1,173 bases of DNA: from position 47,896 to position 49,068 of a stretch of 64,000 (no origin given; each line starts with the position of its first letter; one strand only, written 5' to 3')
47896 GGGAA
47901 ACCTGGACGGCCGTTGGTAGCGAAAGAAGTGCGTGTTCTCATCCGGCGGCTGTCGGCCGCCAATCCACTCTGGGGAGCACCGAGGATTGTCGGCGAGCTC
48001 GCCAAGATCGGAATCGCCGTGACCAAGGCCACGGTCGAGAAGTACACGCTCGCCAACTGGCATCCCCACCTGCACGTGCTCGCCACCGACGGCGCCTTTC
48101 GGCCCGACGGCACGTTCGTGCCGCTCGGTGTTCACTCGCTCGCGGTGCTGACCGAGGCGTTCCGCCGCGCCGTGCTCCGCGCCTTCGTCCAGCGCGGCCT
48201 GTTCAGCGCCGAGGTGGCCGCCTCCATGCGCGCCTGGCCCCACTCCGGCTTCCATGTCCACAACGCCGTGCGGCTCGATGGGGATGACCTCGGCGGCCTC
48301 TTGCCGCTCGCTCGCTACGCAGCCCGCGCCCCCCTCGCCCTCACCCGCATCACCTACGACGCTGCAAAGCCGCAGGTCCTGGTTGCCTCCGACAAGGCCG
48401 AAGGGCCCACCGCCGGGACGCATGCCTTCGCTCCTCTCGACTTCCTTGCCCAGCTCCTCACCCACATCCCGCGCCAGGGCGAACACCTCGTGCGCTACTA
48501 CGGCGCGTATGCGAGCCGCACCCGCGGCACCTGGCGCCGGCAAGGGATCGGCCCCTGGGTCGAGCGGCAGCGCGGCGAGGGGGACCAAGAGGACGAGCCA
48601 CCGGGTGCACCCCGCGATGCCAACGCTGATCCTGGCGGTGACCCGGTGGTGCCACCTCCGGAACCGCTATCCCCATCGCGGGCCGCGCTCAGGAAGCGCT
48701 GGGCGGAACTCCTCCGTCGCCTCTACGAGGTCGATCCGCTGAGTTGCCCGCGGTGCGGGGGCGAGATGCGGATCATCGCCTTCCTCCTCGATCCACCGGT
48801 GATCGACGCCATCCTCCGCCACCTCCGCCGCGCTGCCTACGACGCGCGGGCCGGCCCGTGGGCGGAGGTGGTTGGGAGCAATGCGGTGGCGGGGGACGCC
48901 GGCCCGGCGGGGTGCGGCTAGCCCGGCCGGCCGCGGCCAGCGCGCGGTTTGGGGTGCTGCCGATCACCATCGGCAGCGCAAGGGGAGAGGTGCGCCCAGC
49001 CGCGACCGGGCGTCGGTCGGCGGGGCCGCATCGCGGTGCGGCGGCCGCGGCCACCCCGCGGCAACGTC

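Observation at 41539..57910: Six copies of a GC-rich, hairpin-bearing about 240-270 bp unit ending in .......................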

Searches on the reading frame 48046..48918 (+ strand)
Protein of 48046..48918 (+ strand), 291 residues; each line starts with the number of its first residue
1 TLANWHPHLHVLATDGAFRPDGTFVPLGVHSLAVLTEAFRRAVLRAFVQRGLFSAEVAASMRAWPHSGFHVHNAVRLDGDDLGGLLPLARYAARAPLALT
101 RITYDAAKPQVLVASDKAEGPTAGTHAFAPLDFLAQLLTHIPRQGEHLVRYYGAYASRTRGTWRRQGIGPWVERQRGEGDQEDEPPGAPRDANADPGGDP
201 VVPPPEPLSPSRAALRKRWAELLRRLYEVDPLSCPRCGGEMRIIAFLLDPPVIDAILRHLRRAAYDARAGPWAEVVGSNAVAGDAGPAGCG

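Call 19: find_homologous_proteins(query=window:48046-48918:+, max_evalue=1e-10)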
Query seq(291 aa) (291 aa): 1007 proteins with E <= 1e-10 among 8000 candidates; the best 120 are listed.
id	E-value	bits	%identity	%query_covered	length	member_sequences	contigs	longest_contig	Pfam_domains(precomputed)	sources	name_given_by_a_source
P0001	1.1e-188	644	98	100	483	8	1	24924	PF14319.12,PF04986.19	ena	-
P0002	9.9e-161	552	86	95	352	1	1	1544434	PF04986.19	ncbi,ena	-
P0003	1.8e-149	515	82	97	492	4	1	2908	PF14319.12,PF04986.19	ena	-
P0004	2.9e-129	449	70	100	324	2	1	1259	PF04986.19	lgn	-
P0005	1.3e-125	437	66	99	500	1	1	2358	PF14319.12,PF04986.19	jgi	jgi:hypothetical protein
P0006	5.2e-92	327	59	94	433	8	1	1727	PF14319.12,PF04986.19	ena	-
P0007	4.8e-89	317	58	93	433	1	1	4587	PF14319.12,PF04986.19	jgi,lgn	jgi:hypothetical protein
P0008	1.1e-87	313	87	49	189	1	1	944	PF04986.19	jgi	jgi:Putative transposase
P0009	1.0e-86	309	54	94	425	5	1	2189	PF14319.12,PF04986.19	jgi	jgi:hypothetical protein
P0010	1.2e-86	309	55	93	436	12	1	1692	PF14319.12,PF04986.19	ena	-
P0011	4.4e-86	307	73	68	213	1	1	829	PF04986.19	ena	-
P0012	3.7e-85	304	56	90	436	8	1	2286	PF14319.12,PF04986.19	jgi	jgi:hypothetical protein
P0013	4.1e-85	304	56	94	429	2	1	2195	PF14319.12,PF04986.19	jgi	jgi:hypothetical protein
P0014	4.1e-85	304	55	95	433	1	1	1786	PF14319.12,PF04986.19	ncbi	-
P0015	8.6e-85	303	56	93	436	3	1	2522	PF14319.12,PF04986.19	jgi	-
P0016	9.4e-85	303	55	94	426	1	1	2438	PF14319.12,PF04986.19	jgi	jgi:hypothetical protein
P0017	1.2e-84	303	54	94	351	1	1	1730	PF04986.19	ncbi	-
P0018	6.5e-84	300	57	92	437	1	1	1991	PF14319.12,PF04986.19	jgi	jgi:hypothetical protein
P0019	1.9e-83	299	55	93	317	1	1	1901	PF04986.19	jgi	-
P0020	2.1e-83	298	56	93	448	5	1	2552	PF14319.12,PF04986.19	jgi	jgi:hypothetical protein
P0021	5.2e-83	297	56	93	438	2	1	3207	PF14319.12,PF04986.19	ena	-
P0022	2.4e-82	295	58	91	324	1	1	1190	PF04986.19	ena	-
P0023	3.1e-82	295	54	94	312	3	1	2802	PF04986.19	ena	-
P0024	9.0e-82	293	55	94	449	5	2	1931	PF14319.12,PF04986.19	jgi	-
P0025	1.1e-81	293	53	94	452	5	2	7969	PF14319.12,PF02452.24,PF04986.19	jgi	jgi:hypothetical protein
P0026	3.2e-81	291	57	91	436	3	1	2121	PF14319.12,PF04986.19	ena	-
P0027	3.6e-81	291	55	92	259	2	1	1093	PF04986.19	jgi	jgi:hypothetical protein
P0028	2.2e-80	289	53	94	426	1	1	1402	PF04986.19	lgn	-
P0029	4.4e-80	288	54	93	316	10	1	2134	PF04986.19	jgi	-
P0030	2.3e-79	285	51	94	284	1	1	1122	PF04986.19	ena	-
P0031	4.4e-79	284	52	94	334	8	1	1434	PF04986.19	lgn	-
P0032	4.8e-79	284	51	93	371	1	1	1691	PF04986.19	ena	-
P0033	1.3e-78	283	51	94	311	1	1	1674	PF04986.19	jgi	jgi:hypothetical protein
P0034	2.5e-77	278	54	90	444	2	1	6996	PF14319.12,PF04986.19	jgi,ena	-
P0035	2.7e-77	278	52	94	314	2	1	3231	PF04986.19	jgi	jgi:hypothetical protein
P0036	3.4e-77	278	51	93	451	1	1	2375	PF14319.12,PF04986.19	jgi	jgi:hypothetical protein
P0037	3.4e-77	278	54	94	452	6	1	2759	PF14319.12,PF04986.19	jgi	jgi:hypothetical protein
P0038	8.4e-77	277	53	93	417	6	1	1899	PF14319.12,PF04986.19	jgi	jgi:hypothetical protein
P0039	1.4e-76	276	53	94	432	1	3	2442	PF14319.12,PF04986.19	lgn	-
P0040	3.8e-76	275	57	88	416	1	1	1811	PF14319.12,PF04986.19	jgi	-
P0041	5.6e-76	274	51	94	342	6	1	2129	PF04986.19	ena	-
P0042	5.6e-76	274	56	85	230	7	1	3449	PF04986.19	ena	-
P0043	8.2e-76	273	55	90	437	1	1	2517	PF04986.19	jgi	jgi:hypothetical protein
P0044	1.6e-75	273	53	91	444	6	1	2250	PF14319.12,PF04986.19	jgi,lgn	-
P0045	1.7e-75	272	54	86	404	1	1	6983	PF14319.12,PF04986.19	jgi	jgi:hypothetical protein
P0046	4.5e-75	271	53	93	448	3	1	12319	PF14319.12,PF04986.19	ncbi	ncbi:MAG: IS91 family transposase [Gemmatimonadales bacterium]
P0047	8.9e-75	270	53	90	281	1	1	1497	PF04986.19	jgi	jgi:hypothetical protein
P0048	1.0e-74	270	54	86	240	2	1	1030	PF04986.19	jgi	-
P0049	2.0e-74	269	55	81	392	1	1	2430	PF14319.12,PF04986.19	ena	-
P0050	3.6e-74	268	54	91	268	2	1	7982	PF04986.19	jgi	jgi:hypothetical protein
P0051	4.9e-74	268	54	91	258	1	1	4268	PF04986.19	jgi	jgi:hypothetical protein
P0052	5.0e-74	268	53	89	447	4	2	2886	PF14319.12,PF04986.19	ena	-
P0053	6.8e-74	267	49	99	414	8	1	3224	PF14319.12,PF04986.19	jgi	jgi:hypothetical protein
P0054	9.0e-74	267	49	99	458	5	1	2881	PF14319.12,PF04986.19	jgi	jgi:hypothetical protein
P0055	9.6e-74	267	49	94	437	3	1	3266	PF14319.12,PF04986.19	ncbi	-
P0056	1.2e-73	266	53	90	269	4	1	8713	PF04986.19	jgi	jgi:hypothetical protein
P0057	2.2e-73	265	58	53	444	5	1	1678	PF14319.12,PF04986.19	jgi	jgi:hypothetical protein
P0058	2.5e-73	265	52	90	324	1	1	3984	PF04986.19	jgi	jgi:hypothetical protein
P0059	6.6e-73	264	51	94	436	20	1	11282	PF14319.12,PF04986.19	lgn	-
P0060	8.5e-73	264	52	90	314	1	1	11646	PF04986.19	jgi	jgi:hypothetical protein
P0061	1.3e-72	263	50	94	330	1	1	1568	PF04986.19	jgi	jgi:hypothetical protein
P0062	1.3e-72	263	52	91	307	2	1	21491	PF04986.19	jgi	-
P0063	1.6e-72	263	50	99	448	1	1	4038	PF14319.12,PF04986.19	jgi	jgi:hypothetical protein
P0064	1.9e-72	262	50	93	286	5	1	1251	PF04986.19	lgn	-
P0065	2.2e-72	262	53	89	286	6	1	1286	PF04986.19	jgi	-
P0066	2.7e-72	262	51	89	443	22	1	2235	PF14319.12,PF04986.19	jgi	jgi:hypothetical protein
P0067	3.1e-72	262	52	89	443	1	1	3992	PF14319.12,PF04986.19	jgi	jgi:hypothetical protein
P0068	5.1e-72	261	53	92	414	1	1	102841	PF14319.12,PF04986.19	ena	-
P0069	6.0e-72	261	52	89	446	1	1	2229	PF14319.12,PF04986.19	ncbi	-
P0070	6.1e-72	261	52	90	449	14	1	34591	PF14319.12,PF04986.19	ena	-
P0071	7.0e-72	261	51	93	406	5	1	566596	PF14319.12,PF04986.19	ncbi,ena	-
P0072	7.3e-72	261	52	91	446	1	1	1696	PF14319.12,PF04986.19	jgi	jgi:hypothetical protein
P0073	8.1e-72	260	49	95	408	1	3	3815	PF14319.12,PF04986.19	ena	-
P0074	1.0e-71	260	51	91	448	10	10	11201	PF14319.12,PF04986.19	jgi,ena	jgi:hypothetical protein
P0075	2.5e-71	259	51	92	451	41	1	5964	PF14319.12,PF04986.19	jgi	-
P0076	2.7e-71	259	51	89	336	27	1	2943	PF04986.19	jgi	jgi:hypothetical protein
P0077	3.1e-71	258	54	92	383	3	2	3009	PF04986.19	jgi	jgi:hypothetical protein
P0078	3.5e-71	258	52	89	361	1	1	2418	PF14319.12,PF04986.19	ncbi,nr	ncbi:MAG: transposase [candidate division NC10 bacterium]|nr:transposase [candidate division NC10 ba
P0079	3.5e-71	258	53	90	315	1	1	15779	PF04986.19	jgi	-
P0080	3.6e-71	258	53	89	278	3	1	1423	PF04986.19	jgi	jgi:hypothetical protein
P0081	4.4e-71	258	51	92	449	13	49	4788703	PF14319.12,PF04986.19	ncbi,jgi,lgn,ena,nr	ncbi:IS91 family transposase [Gemmatimonas sp.]|jgi:hypothetical protein|nr:transposase [Gemmatimona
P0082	4.9e-71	258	53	92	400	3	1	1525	PF14319.12,PF04986.19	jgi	jgi:hypothetical protein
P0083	4.9e-71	258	48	95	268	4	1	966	PF04986.19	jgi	jgi:hypothetical protein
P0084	5.5e-71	258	55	92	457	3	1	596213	PF14319.12,PF04986.19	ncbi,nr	ncbi:MAG: transposase [Gemmatimonadaceae bacterium]|nr:transposase [Gemmatimonadaceae bacterium]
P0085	9.8e-71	257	52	92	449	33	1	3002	PF14319.12,PF04986.19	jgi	-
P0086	1.2e-70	257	51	89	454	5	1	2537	PF14319.12,PF04986.19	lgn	-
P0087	1.5e-70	256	52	93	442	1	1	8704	PF14319.12,PF04986.19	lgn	-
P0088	1.5e-70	256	51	93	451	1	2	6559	PF14319.12,PF04986.19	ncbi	-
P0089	2.5e-70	255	54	90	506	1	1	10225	PF14319.12,PF04986.19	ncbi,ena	-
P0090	2.5e-70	255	53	90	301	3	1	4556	PF04986.19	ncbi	-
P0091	2.6e-70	255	50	88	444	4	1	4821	PF14319.12,PF04986.19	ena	-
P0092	2.6e-70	255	51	89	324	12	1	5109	PF04986.19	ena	-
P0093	2.8e-70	255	50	89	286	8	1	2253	PF04986.19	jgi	-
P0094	3.0e-70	255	48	91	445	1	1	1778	PF14319.12,PF04986.19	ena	-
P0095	3.4e-70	255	51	92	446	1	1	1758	PF14319.12,PF04986.19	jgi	jgi:hypothetical protein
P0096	3.4e-70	255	49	94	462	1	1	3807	PF14319.12,PF04986.19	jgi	jgi:hypothetical protein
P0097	4.2e-70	255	48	95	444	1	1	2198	PF14319.12,PF04986.19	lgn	-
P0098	4.6e-70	255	52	88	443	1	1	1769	PF14319.12,PF04986.19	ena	-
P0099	4.6e-70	255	51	90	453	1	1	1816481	PF14319.12,PF04986.19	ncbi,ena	-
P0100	7.4e-70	254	58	54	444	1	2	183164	PF14319.12,PF04986.19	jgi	jgi:hypothetical protein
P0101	8.0e-70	254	51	92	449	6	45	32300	PF14319.12,PF04986.19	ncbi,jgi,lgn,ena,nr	ncbi:MAG: transposase [Gemmatimonadaceae bacterium]|nr:transposase [Gemmatimonadaceae bacterium]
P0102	8.4e-70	254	50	99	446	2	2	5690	PF14319.12,PF04986.19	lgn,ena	-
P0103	8.4e-70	254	50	90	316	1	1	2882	PF04986.19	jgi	jgi:hypothetical protein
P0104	8.6e-70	254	52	92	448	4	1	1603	PF14319.12,PF04986.19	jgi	jgi:hypothetical protein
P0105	1.2e-69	253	53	85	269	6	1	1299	PF04986.19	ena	-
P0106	1.2e-69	253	51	91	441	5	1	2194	PF14319.12,PF04986.19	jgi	jgi:hypothetical protein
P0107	1.2e-69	253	51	89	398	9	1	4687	PF14319.12,PF04986.19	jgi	jgi:hypothetical protein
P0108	1.4e-69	253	52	89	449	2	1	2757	PF14319.12,PF04986.19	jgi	jgi:hypothetical protein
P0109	1.5e-69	253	50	90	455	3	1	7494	PF14319.12,PF04986.19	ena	-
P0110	1.7e-69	253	53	92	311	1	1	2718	PF04986.19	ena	-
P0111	2.3e-69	252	51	92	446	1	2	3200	PF14319.12,PF04986.19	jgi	-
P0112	2.3e-69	252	51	89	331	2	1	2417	PF04986.19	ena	-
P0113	2.6e-69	252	50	92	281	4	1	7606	PF04986.19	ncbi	ncbi:MAG: transposase [Gemmatimonadaceae bacterium]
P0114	2.7e-69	252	50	90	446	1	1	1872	PF14319.12,PF04986.19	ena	-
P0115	2.8e-69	252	51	89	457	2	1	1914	PF14319.12,PF04986.19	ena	-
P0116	2.8e-69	252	51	92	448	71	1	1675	PF14319.12,PF04986.19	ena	-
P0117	3.0e-69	252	50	89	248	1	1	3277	PF04986.19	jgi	jgi:hypothetical protein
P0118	3.1e-69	252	52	92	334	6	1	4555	PF04986.19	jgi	-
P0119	3.2e-69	252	50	92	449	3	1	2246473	PF14319.12,PF04986.19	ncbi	-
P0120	3.9e-69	252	48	95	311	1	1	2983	PF04986.19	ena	-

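Call 20: find_encoding_contigs(protein=P0001, flank=6000, max_places=6)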
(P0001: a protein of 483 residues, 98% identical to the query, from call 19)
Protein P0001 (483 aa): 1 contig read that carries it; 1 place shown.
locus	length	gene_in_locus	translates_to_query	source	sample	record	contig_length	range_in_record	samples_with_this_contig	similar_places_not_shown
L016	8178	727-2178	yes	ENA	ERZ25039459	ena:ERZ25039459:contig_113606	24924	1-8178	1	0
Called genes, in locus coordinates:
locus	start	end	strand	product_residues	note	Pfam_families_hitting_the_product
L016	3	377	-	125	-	?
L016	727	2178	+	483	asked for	PF14319:Zn_Tnp_IS91, PF04986:Y2_Tnp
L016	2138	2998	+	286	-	-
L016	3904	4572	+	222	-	-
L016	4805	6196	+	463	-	-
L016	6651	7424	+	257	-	-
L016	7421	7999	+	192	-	PF01555:N6_N4_Mtase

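Call 21: find_encoding_contigs(protein=P0003, flank=3000, max_places=6)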
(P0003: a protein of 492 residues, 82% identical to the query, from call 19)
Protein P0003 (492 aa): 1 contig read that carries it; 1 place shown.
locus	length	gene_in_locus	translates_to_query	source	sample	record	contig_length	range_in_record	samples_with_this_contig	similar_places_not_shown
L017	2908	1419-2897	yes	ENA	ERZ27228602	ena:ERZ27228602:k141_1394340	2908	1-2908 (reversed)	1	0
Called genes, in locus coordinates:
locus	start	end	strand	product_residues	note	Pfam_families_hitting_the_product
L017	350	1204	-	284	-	-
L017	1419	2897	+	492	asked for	PF14319:Zn_Tnp_IS91, PF04986:Y2_Tnp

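Call 24: find_encoding_contigs(protein=P0002, flank=5000, max_places=4)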
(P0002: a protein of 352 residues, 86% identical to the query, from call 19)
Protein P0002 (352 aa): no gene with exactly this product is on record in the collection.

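Call 25: find_encoding_contigs(protein=P0005, flank=3000, max_places=4)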
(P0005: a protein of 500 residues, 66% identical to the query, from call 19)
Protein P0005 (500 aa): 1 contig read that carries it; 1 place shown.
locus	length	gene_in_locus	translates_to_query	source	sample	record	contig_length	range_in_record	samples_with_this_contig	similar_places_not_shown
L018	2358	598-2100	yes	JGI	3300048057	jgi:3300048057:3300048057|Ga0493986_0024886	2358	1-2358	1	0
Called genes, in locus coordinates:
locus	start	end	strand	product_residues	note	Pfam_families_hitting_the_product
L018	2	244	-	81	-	?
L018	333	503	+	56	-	-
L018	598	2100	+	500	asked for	PF14319:Zn_Tnp_IS91, PF04986:Y2_Tnp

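Call 34: find_related_loci(query=A3, collection=metagenome_contigs, flank=2500)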
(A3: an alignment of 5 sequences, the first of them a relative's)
Query A3 (483 aa) in metagenome_contigs; peptide patterns used: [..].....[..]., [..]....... (x = any residue, [..] = any of these).
600 stretches matched a pattern (row limit reached: there are more); 484 encode a relative of the query (tblastn E <= 1e-3); the best 80 are kept; 80 distinct loci.
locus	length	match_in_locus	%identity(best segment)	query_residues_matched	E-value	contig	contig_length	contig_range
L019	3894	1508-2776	61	26-466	2e-177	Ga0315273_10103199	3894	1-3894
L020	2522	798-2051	61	26-463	9e-178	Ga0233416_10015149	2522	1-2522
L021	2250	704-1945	58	14-456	4e-173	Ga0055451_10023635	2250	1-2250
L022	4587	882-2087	59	25-454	4e-159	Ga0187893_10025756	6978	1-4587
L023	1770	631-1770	62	27-426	4e-161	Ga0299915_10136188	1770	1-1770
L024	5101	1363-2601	54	15-453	9e-148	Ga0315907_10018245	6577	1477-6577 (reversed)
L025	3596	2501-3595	60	28-412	1e-151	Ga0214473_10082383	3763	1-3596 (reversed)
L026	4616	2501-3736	54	15-452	4e-147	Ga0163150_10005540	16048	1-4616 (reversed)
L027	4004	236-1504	53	15-462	2e-144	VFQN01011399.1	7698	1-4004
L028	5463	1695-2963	53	15-462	1e-143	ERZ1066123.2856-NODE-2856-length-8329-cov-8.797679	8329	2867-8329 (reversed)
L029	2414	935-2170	54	15-452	3e-152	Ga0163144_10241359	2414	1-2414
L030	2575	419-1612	53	26-453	3e-151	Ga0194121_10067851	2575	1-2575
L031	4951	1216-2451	53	26-463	4e-143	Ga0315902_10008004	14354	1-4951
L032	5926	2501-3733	53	26-462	5e-143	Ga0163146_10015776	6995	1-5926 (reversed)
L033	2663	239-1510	53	15-463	4e-151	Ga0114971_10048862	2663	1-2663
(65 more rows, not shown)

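Call 44: find_encoding_contigs(protein=P0004, flank=1500, max_places=3)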
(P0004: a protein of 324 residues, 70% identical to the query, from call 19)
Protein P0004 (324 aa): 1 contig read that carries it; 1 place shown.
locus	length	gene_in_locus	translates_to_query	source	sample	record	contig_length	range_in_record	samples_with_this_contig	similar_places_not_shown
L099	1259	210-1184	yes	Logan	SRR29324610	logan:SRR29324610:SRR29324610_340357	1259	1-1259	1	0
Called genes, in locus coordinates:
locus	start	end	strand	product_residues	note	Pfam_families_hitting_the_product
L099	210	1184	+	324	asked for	PF04986:Y2_Tnp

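Call 45: find_encoding_contigs(protein=P0008, flank=1500, max_places=3)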
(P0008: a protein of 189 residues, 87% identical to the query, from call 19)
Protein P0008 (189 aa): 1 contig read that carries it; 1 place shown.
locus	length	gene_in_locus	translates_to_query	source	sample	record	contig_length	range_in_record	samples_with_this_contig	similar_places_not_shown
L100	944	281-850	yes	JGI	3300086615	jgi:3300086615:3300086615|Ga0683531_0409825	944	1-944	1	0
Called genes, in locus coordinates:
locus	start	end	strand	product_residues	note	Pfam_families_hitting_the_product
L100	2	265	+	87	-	?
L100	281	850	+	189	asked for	PF04986:Y2_Tnp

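Call 46: find_encoding_contigs(protein=P0011, flank=1500, max_places=3)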
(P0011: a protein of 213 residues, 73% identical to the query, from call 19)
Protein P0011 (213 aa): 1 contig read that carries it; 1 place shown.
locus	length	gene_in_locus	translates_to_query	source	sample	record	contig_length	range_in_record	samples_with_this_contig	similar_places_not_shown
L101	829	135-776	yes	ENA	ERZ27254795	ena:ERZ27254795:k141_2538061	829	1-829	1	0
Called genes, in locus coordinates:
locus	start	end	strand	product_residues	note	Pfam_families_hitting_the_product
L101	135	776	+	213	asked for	PF04986:Y2_Tnp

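Call 49: search_dna_similar(query=P0001, collection=plasmids, mode=protein, max_rows=25, rows=spread)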
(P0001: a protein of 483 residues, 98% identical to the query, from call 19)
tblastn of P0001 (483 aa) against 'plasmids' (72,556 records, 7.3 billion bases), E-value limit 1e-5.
The search stops at 5000 records and this limit was reached: more records match than are counted here, and every count below describes the 5000 best-scoring records only.
Records with a match: at least 5000; places in all: 8485; records where one place covers at least 80% of the query: 226.
Best place of each record, by identity: <60% 5000.
By first word of the organism name: Escherichia 1687; Klebsiella 1378; Salmonella 630; Enterobacter 308; Acinetobacter 192; Citrobacter 185; Pseudomonas 99; Providencia 83; Shigella 73; Vibrio 54; and 60 more.
By predicted mobility (MOB-suite, as given by PLSDB): conjugative 3623; mobilizable 691; non-mobilizable 686.
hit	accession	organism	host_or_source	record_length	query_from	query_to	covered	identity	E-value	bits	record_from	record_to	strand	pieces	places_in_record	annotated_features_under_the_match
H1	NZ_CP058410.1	Trichlorobacter lovleyi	whole genome,river sediment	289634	28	452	88%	40.0%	4e-89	305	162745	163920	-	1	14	transposase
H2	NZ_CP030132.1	Klebsiella pneumoniae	Homo sapiens,urine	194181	21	454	79%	31.8%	3e-19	158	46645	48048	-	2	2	IS91 family transposase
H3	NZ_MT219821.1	Escherichia coli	-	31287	25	453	76%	32.7%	1e-23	177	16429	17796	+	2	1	IS91-like element ISVsa3 family transposase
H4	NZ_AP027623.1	Escherichia coli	Homo sapiens,whole organism,feces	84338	25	453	76%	32.7%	1e-23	177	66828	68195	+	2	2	IS91-like element ISVsa3 family transposase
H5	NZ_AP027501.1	Escherichia coli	-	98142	25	453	76%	32.7%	1e-23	177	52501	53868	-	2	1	IS91-like element ISVsa3 family transposase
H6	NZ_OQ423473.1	Escherichia coli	-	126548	25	453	76%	32.7%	1e-23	177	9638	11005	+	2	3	IS91-like element ISVsa3 family transposase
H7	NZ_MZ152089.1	Escherichia coli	-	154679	25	453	76%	32.7%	1e-23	177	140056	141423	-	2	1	IS91-like element ISVsa3 family transposase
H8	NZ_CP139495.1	Klebsiella pneumoniae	human,human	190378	25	453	76%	32.7%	1e-23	177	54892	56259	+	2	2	IS91-like element ISVsa3 family transposase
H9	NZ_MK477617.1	Salmonella enterica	Homo sapiens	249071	25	453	76%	32.7%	1e-23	177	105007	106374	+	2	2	IS91-like element ISVsa3 family transposase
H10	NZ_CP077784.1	Klebsiella pneumoniae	Homo sapiens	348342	25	453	76%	32.7%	1e-23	177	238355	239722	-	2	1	IS91-like element ISVsa3 family transposase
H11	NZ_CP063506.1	Escherichia coli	Homo sapiens,rectal swab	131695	25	453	67%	33.9%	1e-23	177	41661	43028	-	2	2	IS91-like element ISVsa3 family transposase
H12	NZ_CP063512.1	Escherichia coli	Homo sapiens,rectal swab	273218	25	453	67%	33.9%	1e-23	177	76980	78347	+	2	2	IS91-like element ISVsa3 family transposase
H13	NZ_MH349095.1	Escherichia coli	shrimp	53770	33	454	64%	34.2%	1e-18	155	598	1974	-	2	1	IS91 family transposase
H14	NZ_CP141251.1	Escherichia sp. PS15001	food,Farm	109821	33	454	64%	33.0%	4e-19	157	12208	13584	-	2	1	IS91 family transposase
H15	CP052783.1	Salmonella enterica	Chicken Wings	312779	73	449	56%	35.4%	2e-19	160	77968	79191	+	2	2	none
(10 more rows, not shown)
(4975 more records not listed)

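Call 50: get_annotated_region(hit=H1, flank=1200)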
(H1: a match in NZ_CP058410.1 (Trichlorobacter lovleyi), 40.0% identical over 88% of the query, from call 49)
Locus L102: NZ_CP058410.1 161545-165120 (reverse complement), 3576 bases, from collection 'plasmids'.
description: Trichlorobacter lovleyi strain IAE plasmid pIAE1, complete sequence
organism: Trichlorobacter lovleyi (NCBI taxid 313985)
taxonomy: Bacteria; Thermodesulfobacteriota; Desulfuromonadia; Geobacterales; Geobacteraceae; Trichlorobacter; Trichlorobacter lovleyi
host: -; source: whole genome,river sediment; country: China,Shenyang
typing (MOB-suite, as given by PLSDB): non-mobilizable; mating-pair formation MPF_T
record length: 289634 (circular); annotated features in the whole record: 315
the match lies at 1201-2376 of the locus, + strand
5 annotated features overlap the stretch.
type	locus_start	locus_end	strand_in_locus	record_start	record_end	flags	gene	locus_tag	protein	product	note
CDS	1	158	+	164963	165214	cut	-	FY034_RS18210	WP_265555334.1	type II toxin-antitoxin system prevent-host-death family antitoxin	GO:0008219 - cell death [Evidence IEA]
CDS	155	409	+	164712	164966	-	-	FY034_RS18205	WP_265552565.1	Txe/YoeB family addiction module toxin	GO:0008219 - cell death [Evidence IEA]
CDS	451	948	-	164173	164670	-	-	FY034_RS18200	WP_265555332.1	alpha/beta hydrolase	-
CDS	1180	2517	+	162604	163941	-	-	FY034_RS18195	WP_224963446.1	transposase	GO:0006313 - DNA transposition [Evidence IEA]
CDS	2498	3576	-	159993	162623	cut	-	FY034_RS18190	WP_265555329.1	UvrD-helicase domain-containing protein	-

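Call 51: get_annotated_region(hit=H2, flank=1200)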
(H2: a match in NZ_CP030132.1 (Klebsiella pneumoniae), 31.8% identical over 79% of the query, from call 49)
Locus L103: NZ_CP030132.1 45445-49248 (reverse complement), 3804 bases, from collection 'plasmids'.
description: Klebsiella pneumoniae strain 160111 plasmid pIncAC2_L111, complete sequence
organism: Klebsiella pneumoniae (NCBI taxid 573)
taxonomy: Bacteria; Pseudomonadota; Gammaproteobacteria; Enterobacterales; Enterobacteriaceae; Klebsiella; Klebsiella pneumoniae
host: -; source: Homo sapiens,urine; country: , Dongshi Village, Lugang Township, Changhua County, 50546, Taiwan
typing (MOB-suite, as given by PLSDB): conjugative; replicon IncC; relaxase MOBH,MOBH; mating-pair formation MPF_F
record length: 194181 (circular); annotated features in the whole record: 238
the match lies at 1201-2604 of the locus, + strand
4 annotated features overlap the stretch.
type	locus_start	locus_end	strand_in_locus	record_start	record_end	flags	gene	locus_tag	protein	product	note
CDS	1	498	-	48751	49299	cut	-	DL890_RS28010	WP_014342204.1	cation:proton antiporter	GO:0006812 - monoatomic cation transport [Evidence IEA]; GO:1902600 - proton transmembrane transport [Evidence IEA]; ...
CDS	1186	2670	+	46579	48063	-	-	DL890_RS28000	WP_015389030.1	IS91 family transposase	-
CDS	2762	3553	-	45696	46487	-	-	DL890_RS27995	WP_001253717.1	LysR family transcriptional regulator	GO:0006355 - regulation of DNA-templated transcription [Evidence IEA]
predicted_resistance_gene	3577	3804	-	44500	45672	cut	tet(G)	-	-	tetracycline efflux MFS transporter Tet(G)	predicted by amrfinderplus; class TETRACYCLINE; identity 100.0%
